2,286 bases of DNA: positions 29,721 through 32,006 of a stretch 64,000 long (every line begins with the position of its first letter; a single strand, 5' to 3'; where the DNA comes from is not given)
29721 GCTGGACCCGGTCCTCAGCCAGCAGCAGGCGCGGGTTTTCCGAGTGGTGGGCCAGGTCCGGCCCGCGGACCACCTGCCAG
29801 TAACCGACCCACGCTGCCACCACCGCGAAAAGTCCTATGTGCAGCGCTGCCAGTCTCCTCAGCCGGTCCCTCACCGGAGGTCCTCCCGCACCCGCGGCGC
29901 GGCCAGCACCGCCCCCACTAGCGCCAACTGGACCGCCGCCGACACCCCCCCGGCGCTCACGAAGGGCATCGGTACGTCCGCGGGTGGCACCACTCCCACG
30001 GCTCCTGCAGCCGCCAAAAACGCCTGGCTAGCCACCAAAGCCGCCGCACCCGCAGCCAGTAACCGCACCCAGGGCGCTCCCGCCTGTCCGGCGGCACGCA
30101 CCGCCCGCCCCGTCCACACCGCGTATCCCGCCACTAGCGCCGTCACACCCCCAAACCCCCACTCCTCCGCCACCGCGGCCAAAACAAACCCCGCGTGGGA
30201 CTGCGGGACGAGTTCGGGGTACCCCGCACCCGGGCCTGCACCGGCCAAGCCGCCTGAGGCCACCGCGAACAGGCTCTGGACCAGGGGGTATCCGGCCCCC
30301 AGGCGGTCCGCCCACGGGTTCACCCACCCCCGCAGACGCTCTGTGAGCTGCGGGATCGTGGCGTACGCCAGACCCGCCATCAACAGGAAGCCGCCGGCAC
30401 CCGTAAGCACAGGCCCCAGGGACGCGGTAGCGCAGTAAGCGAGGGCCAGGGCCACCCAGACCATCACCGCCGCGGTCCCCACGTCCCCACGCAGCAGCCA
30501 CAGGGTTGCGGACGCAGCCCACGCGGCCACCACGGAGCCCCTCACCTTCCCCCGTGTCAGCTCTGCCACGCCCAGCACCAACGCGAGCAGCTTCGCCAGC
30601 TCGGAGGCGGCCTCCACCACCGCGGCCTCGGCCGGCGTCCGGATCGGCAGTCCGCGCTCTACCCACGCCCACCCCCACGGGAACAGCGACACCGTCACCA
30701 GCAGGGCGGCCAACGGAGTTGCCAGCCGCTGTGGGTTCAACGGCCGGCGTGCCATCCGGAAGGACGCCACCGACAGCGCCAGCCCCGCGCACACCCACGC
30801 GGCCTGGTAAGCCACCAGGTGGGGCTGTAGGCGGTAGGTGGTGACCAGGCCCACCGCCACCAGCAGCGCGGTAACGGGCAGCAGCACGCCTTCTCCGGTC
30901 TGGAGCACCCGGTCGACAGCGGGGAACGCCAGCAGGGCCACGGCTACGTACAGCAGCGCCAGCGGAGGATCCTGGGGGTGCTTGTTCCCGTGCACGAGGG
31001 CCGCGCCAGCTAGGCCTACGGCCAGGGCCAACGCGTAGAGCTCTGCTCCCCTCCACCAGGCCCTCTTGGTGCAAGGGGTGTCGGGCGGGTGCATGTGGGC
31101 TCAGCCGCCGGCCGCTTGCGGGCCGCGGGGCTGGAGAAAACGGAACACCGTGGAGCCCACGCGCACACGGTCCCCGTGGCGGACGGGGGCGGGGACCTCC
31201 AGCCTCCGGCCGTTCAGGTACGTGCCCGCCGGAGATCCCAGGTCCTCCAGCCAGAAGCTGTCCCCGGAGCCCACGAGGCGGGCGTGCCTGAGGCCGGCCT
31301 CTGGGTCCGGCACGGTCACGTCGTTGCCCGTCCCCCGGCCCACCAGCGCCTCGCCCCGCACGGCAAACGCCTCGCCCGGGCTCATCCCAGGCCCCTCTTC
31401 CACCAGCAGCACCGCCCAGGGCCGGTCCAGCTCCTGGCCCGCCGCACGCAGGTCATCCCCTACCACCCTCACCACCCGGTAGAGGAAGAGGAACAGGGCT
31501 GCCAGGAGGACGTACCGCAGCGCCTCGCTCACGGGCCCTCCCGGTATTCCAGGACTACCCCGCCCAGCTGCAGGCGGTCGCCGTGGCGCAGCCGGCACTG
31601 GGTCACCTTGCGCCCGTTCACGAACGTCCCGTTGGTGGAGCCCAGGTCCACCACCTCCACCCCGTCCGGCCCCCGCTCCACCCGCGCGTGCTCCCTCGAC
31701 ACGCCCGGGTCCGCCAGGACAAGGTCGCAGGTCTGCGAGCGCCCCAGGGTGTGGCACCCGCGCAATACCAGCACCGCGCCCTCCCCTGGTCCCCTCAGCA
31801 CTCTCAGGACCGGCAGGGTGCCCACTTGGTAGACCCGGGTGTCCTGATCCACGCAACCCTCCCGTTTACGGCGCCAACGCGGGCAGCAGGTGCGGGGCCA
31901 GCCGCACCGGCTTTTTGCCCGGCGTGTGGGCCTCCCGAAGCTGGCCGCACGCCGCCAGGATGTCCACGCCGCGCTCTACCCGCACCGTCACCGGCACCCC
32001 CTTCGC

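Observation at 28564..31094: RodA-like and PBP2-like pair next to the Ser/Thr kinase have both lost conserved catalytic motifs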

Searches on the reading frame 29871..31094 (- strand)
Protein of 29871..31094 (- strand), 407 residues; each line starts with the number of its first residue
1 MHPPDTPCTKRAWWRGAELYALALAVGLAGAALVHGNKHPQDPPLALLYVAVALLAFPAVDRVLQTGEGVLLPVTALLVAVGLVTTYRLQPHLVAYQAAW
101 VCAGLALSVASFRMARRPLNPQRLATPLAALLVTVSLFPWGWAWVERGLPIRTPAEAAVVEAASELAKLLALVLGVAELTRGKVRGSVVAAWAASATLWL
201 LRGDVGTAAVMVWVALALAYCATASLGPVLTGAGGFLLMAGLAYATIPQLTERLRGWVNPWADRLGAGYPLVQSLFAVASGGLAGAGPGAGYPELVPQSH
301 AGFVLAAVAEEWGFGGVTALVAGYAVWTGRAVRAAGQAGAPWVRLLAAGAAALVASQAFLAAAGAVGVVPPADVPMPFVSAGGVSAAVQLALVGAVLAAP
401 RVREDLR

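Call 3: search_protein_families(library=pfam, proteins=[window:29871-31094:-], max_evalue=0.01)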
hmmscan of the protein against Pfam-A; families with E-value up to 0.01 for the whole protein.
window:29871-31094:- (407 aa): 1 family
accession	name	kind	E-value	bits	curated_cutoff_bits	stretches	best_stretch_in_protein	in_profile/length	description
PF01098.24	FTSW_RODA_SPOVE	-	3.3e-38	132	26.4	1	153-399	103-350/356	Cell cycle protein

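Call 4: search_protein_families(library=ncbifam, proteins=[window:29871-31094:-], max_evalue=0.01)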
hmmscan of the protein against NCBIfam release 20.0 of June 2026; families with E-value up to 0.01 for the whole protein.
window:29871-31094:- (407 aa): 6 families
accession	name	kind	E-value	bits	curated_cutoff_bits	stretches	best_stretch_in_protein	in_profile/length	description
TIGR02614.1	ftsW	equivalog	1.3e-41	142.9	337.5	1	90-399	34-353/357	putative lipid II flippase FtsW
TIGR02210.1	rodA_shape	equivalog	4.5e-33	114.9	336.7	1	71-399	4-352/357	rod shape-determining protein RodA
TIGR02615.1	spoVE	exception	6.8e-33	114.6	448.8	1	177-398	130-351/354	stage V sporulation protein E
NF008060.0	PRK10794.1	equivalog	7.4e-19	67.9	590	1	252-398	209-358/370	peptidoglycan glycosyltransferase MrdB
NF008042.0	PRK10774.1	equivalog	5.7e-17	61.8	493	1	144-389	129-378/405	cell division protein FtsW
NF037961.1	RodA_shape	subfamily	1.7e-13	50.7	150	1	266-385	271-393/415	rod shape-determining protein RodA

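Call 10: search_solved_structures(query=window:29871-31094:-, show_alignments=4, max_evalue=0.001)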
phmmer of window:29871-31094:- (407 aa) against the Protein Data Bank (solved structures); distinct sequences matched with E-value up to 0.001: 7.
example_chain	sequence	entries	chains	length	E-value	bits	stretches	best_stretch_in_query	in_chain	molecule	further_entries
8tj3_B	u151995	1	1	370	4.4e-16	62.6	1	201-399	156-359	Peptidoglycan glycosyltransferase MrdB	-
8bh1_A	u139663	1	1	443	4.1e-15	59.4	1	142-398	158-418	Probable peptidoglycan glycosyltransferase FtsW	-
25hr_A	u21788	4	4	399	5.1e-15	59.1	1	142-398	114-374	Probable peptidoglycan glycosyltransferase FtsW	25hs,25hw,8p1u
6pl5_A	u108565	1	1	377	7.9e-15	58.4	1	56-402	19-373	Peptidoglycan glycosyltransferase RodA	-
6pl6_A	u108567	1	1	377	1.2e-14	57.9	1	56-402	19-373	Peptidoglycan glycosyltransferase RodA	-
6bar_A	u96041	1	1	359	3.2e-14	56.5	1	73-402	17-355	Rod shape determining protein RodA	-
6bas_A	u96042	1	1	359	4.8e-14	55.9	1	73-402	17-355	Peptidoglycan glycosyltransferase RodA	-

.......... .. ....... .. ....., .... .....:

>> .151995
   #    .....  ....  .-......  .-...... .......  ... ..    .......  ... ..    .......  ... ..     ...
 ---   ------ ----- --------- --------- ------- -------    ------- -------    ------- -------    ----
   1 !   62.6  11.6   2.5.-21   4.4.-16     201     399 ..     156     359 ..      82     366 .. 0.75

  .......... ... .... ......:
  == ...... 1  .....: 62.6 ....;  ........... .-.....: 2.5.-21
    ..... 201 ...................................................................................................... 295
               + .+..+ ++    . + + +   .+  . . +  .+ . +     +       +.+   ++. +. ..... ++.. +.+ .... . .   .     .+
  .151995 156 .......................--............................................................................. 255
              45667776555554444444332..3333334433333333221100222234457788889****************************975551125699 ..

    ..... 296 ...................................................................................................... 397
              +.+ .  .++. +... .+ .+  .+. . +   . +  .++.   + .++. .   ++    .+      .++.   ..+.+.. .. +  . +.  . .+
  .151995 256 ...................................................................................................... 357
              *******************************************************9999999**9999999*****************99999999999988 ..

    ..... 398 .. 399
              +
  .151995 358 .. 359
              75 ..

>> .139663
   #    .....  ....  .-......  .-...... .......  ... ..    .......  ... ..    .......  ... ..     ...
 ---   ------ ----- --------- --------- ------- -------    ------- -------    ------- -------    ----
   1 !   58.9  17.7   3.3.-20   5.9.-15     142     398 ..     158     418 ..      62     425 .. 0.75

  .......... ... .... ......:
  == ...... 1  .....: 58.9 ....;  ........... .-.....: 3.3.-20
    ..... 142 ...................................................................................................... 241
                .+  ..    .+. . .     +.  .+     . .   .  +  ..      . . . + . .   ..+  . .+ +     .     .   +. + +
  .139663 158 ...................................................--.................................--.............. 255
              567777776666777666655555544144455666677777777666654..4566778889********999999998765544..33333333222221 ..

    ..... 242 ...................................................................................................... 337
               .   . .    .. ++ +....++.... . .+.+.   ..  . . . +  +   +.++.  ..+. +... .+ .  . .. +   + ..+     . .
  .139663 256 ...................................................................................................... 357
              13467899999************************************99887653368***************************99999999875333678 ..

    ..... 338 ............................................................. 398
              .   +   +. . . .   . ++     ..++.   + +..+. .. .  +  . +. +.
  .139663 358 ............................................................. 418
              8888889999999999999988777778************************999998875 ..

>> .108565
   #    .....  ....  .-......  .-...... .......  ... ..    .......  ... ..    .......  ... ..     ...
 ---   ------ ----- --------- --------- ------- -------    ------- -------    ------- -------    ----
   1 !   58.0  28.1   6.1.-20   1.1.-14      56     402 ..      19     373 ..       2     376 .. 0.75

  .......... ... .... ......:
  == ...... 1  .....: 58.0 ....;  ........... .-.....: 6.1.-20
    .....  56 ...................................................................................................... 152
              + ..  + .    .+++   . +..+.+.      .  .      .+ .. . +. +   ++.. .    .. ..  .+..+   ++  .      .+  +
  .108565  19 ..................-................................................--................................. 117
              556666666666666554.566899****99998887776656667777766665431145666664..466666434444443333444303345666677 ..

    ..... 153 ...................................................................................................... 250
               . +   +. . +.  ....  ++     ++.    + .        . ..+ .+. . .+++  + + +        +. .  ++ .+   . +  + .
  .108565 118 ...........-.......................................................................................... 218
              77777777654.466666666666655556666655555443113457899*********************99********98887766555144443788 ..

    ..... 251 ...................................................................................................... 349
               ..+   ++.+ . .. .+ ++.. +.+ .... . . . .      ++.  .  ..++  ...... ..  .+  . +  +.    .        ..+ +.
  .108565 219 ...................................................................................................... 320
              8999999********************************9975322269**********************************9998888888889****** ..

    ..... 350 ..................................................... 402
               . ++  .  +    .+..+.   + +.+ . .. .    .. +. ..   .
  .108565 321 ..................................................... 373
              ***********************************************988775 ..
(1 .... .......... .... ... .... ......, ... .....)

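Call 14: find_homologous_proteins(query=window:29871-31094:-, max_evalue=0.00001)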
Query window:29871-31094:- (407 aa): 22 proteins with E <= 0.00001 among 8000 candidates.
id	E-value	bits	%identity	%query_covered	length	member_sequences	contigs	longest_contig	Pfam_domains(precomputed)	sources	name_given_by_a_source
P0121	3.9e-249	845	100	100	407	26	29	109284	PF01098.25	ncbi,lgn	-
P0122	2.2e-202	691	85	100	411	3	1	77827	PF01098.25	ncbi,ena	-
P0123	3.2e-197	674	85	96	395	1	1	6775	PF01098.25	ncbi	ncbi:MAG: FtsW/RodA/SpoVE family cell cycle protein [bacterium]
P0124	7.0e-109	383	57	90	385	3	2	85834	PF01098.25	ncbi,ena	ncbi:MAG: hypothetical protein C4304_00865 [candidate division GAL15 bacterium]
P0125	1.8e-108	382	55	92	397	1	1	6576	PF01098.25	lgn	-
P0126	1.3e-105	372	55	96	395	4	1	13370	PF01098.25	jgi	jgi:cell division protein FtsW (lipid II flippase)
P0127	9.2e-105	370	52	97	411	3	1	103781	PF01098.25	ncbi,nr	ncbi:MAG: FtsW/RodA/SpoVE family cell cycle protein [Armatimonadota bacterium]|nr:FtsW/RodA/SpoVE fa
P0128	5.3e-97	344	50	89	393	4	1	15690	PF01098.25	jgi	-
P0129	1.4e-94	336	50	95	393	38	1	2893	PF01098.25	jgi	-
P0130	4.9e-27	114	36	55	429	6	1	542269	PF01098.25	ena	-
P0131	5.9e-26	110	30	90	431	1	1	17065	PF01098.25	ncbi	-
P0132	8.3e-24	103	33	82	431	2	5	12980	PF01098.25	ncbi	-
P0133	3.1e-23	101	29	90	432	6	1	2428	PF01098.25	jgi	jgi:peptidoglycan glycosyltransferase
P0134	4.9e-23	100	37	50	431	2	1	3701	PF01098.25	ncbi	-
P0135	3.7e-22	97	34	57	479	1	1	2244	PF01098.25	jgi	jgi:cell division protein FtsW (lipid II flippase)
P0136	2.1e-17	82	28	73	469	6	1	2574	PF01098.25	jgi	jgi:cell division protein FtsW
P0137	1.6e-13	69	38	38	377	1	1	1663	PF01098.25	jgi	jgi:rod shape determining protein RodA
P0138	2.0e-13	69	33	63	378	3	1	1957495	PF01098.25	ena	-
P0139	2.2e-11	62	34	39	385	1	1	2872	PF01098.25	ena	-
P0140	2.3e-11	62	31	63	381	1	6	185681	PF01098.25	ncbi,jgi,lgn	jgi:cell division protein FtsW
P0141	3.6e-11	61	37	36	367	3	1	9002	PF01098.25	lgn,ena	-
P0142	2.7e-10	58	35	49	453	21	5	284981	PF01098.25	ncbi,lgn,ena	-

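Call 56: predict_structure(alignment_id=A2)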
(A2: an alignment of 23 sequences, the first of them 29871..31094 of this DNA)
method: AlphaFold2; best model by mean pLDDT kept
length: 407 residues; sequences in the alignment: 23
mean_pLDDT: 90.2   pTM: 0.90
mean pLDDT of the five models: 90.2, 88.6, 86.7, 86.3, 84.8
residues with pLDDT >= 90: 302; 70-90: 82; 50-70: 16; < 50: 7
segments of 3 or more residues with pLDDT < 50: 1-3, 5-7
pLDDT, mean of each block of 10 residues (from residue 1): 51 87 97 95 94 97 89 97 94 94 98 89 89 93 74 73 95 94 85 94 93 95 91 92 91 92 86 93 93 79 90 96 97 94 95 97 93 92 92 95 64
secondary structure, 60 per line:
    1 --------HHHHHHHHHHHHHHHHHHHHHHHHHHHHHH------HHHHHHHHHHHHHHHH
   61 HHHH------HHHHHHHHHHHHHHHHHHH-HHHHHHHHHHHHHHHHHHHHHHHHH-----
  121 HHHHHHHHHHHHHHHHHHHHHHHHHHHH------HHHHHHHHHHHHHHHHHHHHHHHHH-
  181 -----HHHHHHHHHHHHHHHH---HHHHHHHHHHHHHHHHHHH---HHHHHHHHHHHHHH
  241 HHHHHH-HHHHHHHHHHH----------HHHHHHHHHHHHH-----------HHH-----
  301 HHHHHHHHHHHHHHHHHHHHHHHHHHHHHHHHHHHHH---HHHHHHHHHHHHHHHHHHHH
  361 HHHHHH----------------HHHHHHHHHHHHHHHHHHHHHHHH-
elements in order: H9-38 H45-64 H71-89 H91-115 H121-148 H155-179 H186-201 H205-223 H227-246 H248-258 H269-281 H301-337 H341-366 H383-406

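Call 59: fold_search(model_id=the predicted structure, library=pdb)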
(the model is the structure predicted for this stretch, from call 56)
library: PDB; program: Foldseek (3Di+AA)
matches with E <= 10: 122; with E <= 0.001: 7
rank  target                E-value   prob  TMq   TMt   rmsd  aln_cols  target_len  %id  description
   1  8p1u_A                1.5e-08  1.00  0.61  0.67   5.7       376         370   23  Structure of divisome complex FtsWIQLB (released 2024-05-22)
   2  8bh1_A                2.8e-08  1.00  0.59  0.67   5.3       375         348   23  Core divisome complex FtsWIQBL from Pseudomonas aeruginosa (released 2023-04-19)
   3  6pl6_A                4.0e-08  1.00  0.63  0.75   3.9       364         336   24  Structural coordination of polymerization and crosslinking by a peptidoglycan synthase complex (released 2020-03-18)
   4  8tj3_B                4.4e-08  1.00  0.62  0.73   4.7       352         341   21  Structural basis of peptidoglycan synthesis by E. coli RodA-PBP2 complex (released 2023-08-30)
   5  6pl5_A                2.2e-07  1.00  0.62  0.73   4.4       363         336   23  Structural coordination of polymerization and crosslinking by a peptidoglycan synthase complex (released 2020-03-18)
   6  6bas                  1.4e-05  1.00  0.56  0.74   4.8       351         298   21  Crystal structure of Thermus thermophilus Rod shape determining protein RodA D255A mutant (Q5SIX3_THET8) (released 2018-03-28)
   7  6bar                  3.2e-05  1.00  0.56  0.74   4.4       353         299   21  Crystal structure of Thermus thermophilus Rod shape determining protein RodA (Q5SIX3_THET8) (released 2018-03-28)
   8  7tpg_B                1.3e-02  1.00  0.46  0.47   8.6       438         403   16  Single-Particle Cryo-EM Structure of the WaaL O-antigen ligase in its ligand bound state (released 2022-04-06)
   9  7nnp_A                5.6e-01  0.08  0.17  0.14  23.3       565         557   12  Rb-loaded cryo-EM structure of the E1-ATP KdpFABC complex. (released 2021-07-28)
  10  9g8k_A                1.2e+00  0.04  0.12  0.08  25.2       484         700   12  Structure of K+-dependent Na+-PPase from Thermotoga maritima in complex with Ca2+ and Etidronate (released 2025-06-04)
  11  7vvl_R                1.3e+00  0.06  0.10  0.12  20.8       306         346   11  PTH-bound human PTH1R in complex with Gs (class2) (released 2022-08-03)
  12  7uzq_Q                1.4e+00  0.06  0.14  0.14  19.3       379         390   10  Local refinement of RhAG-RhCE-ANK1(AR1-5), from consensus refinement of all classes (released 2022-07-20)
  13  8flu_R                1.5e+00  0.08  0.13  0.14  21.6       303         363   16  Human PTH1R in complex with LA-PTH and Gs (released 2023-04-26)
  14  6qxa_B                1.5e+00  0.07  0.18  0.11  21.8       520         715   12  Structure of membrane bound pyrophosphatase from Thermotoga maritima in complex with imidodiphosphate and N-[(2-amino- (released 2019-04-10)
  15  8flq_R                1.5e+00  0.06  0.12  0.12  19.8       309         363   11  Human PTH1R in complex with PTH(1-34) and Gs (released 2023-04-26)
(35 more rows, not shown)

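Call 77: search_protein_representatives(alignment_id=A4)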
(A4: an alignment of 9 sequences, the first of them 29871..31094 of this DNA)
Query: 9 sequences, 398 profile positions. Proteins with E-value up to 0.001 (for the whole library): 21488; up to 1e-10: 12971; up to 1e-30: 908. The best 150 are listed.
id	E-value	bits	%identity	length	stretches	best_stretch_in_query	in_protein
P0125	2.5e-177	606.7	-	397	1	1-397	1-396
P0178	7.8e-124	430.6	-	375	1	25-395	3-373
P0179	2.0e-75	271.2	-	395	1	5-395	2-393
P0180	3.2e-65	237.5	-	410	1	10-393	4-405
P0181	1.1e-64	235.8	-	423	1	8-396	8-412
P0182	1.6e-58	215.5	-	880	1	9-396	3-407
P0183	3.5e-58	214.4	-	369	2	154-395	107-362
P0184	8.8e-56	206.5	-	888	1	44-395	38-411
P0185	5.6e-53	197.2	-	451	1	19-389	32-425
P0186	6.2e-53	197.1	-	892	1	35-393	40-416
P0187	1.1e-52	196.3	-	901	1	6-394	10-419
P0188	3.3e-52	194.7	-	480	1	41-391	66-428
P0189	7.6e-52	193.5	-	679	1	5-394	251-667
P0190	1.5e-51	192.5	-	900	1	39-394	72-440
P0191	2.1e-51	192.1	-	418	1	46-391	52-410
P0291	2.5e-41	158.9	-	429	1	18-389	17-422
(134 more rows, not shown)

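Call 79: find_encoding_contigs(protein=P0291, flank=6000, max_places=1)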
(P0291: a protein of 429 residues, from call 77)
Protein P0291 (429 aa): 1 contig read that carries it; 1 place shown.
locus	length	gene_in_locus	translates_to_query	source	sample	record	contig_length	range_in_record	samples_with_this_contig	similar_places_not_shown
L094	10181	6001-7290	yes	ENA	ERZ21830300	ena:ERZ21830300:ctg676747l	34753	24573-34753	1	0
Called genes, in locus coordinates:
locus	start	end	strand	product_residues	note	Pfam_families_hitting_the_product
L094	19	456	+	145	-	-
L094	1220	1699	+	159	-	-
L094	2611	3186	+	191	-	-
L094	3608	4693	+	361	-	PF12401:FhaA_N, PF16697:Yop-YscD_cpl, PF00498:FHA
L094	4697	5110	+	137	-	PF16697:Yop-YscD_cpl, PF00498:FHA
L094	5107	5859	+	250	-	PF13672:PP2C_2, PF07228:SpoIIE (faint), PF00481:PP2C (faint)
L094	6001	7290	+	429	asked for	PF01098:FTSW_RODA_SPOVE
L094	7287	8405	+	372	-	PF21922:PBP_dimer_2, PF00905:Transpeptidase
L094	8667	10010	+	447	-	PF00069:Pkinase, PF07714:PK_Tyr_Ser-Thr, PF01636:APH (faint), PF03109:ABC1 (weak)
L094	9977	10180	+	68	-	?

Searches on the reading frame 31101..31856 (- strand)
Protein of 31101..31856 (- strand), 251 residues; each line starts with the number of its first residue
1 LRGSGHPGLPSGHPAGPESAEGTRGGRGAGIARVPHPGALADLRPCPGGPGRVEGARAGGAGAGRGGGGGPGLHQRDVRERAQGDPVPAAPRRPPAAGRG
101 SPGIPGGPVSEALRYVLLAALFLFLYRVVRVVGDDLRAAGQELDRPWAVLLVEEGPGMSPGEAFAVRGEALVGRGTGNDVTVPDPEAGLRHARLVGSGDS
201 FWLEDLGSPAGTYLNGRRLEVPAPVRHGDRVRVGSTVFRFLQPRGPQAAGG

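Call 3: search_protein_families(library=pfam, proteins=[window:31101-31856:-], max_evalue=0.01)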
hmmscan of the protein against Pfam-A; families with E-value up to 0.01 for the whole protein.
window:31101-31856:- (251 aa): 2 families
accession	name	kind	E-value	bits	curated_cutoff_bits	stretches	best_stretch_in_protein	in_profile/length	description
PF00498.31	FHA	-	1.3e-14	54.8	20.7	1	172-234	3-67/67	FHA domain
PF16697.10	Yop-YscD_cpl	-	3e-10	40.7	33.2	1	161-242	9-92/94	Inner membrane component of T3SS, cytoplasmic domain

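Call 4: search_protein_families(library=ncbifam, proteins=[window:31101-31856:-], max_evalue=0.01)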
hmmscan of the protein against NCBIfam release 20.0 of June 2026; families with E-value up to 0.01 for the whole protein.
window:31101-31856:- (251 aa): 5 families
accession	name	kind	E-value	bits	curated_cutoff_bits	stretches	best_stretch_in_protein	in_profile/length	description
NF049868.1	FhaB_Rv0019c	equivalog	8.8e-20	71.3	125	1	150-239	69-157/158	FHA domain-containing protein FhaB/FipA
NF052573.1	HisKinEspAMyxo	equivalog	1.8e-11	42.8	1400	1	161-241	38-120/755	serine histidine kinase EspA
TIGR03354.1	VI_FHA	hypoth_equivalog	7.3e-07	29.3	120.25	1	165-236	21-97/420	type VI secretion system-associated FHA domain protein TagH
NF041660.2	oxygluDhInhib_OdhI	equivalog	7.4e-07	29.1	200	1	140-241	29-128/130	oxoglutarate dehydrogenase inhibitor Odhl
NF033760.1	gliding_GltG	equivalog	4e-05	22.4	650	1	195-243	52-99/650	adventurous gliding motility protein GltG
